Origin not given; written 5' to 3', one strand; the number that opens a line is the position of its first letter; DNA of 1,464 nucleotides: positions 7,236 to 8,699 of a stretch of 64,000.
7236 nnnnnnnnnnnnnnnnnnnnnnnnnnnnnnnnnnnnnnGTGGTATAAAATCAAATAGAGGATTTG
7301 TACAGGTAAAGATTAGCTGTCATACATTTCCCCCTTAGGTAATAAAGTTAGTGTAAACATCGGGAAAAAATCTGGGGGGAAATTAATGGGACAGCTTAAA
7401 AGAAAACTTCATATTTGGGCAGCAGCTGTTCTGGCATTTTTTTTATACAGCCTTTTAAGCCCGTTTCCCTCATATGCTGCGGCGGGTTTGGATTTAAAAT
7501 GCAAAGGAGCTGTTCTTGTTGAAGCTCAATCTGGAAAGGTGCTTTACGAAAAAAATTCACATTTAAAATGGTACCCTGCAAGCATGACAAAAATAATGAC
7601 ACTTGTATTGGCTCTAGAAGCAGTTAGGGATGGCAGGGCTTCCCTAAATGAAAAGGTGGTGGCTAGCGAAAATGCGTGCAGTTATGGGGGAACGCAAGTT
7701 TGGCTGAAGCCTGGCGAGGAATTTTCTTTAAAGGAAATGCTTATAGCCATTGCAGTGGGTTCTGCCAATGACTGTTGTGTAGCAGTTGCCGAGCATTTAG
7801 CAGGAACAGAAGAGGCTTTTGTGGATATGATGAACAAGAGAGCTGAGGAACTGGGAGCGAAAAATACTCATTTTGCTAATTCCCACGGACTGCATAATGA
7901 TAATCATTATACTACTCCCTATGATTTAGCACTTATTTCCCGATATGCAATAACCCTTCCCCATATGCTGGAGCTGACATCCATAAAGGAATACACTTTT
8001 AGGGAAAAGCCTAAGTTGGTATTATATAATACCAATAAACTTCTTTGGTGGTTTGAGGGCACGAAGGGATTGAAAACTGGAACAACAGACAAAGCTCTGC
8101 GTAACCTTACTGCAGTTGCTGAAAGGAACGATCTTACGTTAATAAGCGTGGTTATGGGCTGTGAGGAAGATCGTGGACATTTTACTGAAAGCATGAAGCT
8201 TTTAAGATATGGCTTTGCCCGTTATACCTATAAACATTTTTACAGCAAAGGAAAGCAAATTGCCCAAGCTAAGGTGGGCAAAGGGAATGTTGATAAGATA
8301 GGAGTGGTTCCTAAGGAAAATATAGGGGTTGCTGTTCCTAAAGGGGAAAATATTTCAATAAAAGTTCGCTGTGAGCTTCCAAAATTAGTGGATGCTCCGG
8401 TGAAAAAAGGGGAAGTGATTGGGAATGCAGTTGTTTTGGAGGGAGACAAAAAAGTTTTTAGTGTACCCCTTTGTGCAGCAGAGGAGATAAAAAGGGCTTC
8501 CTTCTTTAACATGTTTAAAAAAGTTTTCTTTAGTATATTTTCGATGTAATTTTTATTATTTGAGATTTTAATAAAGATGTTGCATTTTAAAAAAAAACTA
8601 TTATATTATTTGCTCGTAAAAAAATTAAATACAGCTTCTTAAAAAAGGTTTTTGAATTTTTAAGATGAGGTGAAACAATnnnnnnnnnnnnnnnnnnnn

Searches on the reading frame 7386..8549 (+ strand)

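Call 88: search_protein_families(library=pfam, proteins=[window:7386-8549:+], max_evalue=0.001)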
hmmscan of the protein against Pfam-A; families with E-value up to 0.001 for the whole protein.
window:7386-8549:+ (387 aa): 3 families
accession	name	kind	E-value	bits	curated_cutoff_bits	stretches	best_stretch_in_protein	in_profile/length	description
PF00768.25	Peptidase_S11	-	4.3e-69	233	27.6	1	35-259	8-237/239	D-alanyl-D-alanine carboxypeptidase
PF07943.18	PBP5_C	-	2.1e-20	73.1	21.2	1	280-370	1-91/91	Penicillin-binding protein 5, C-terminal domain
PF13354.11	Beta-lactamase2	-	1.8e-10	41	22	1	48-183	8-141/214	Beta-lactamase enzyme family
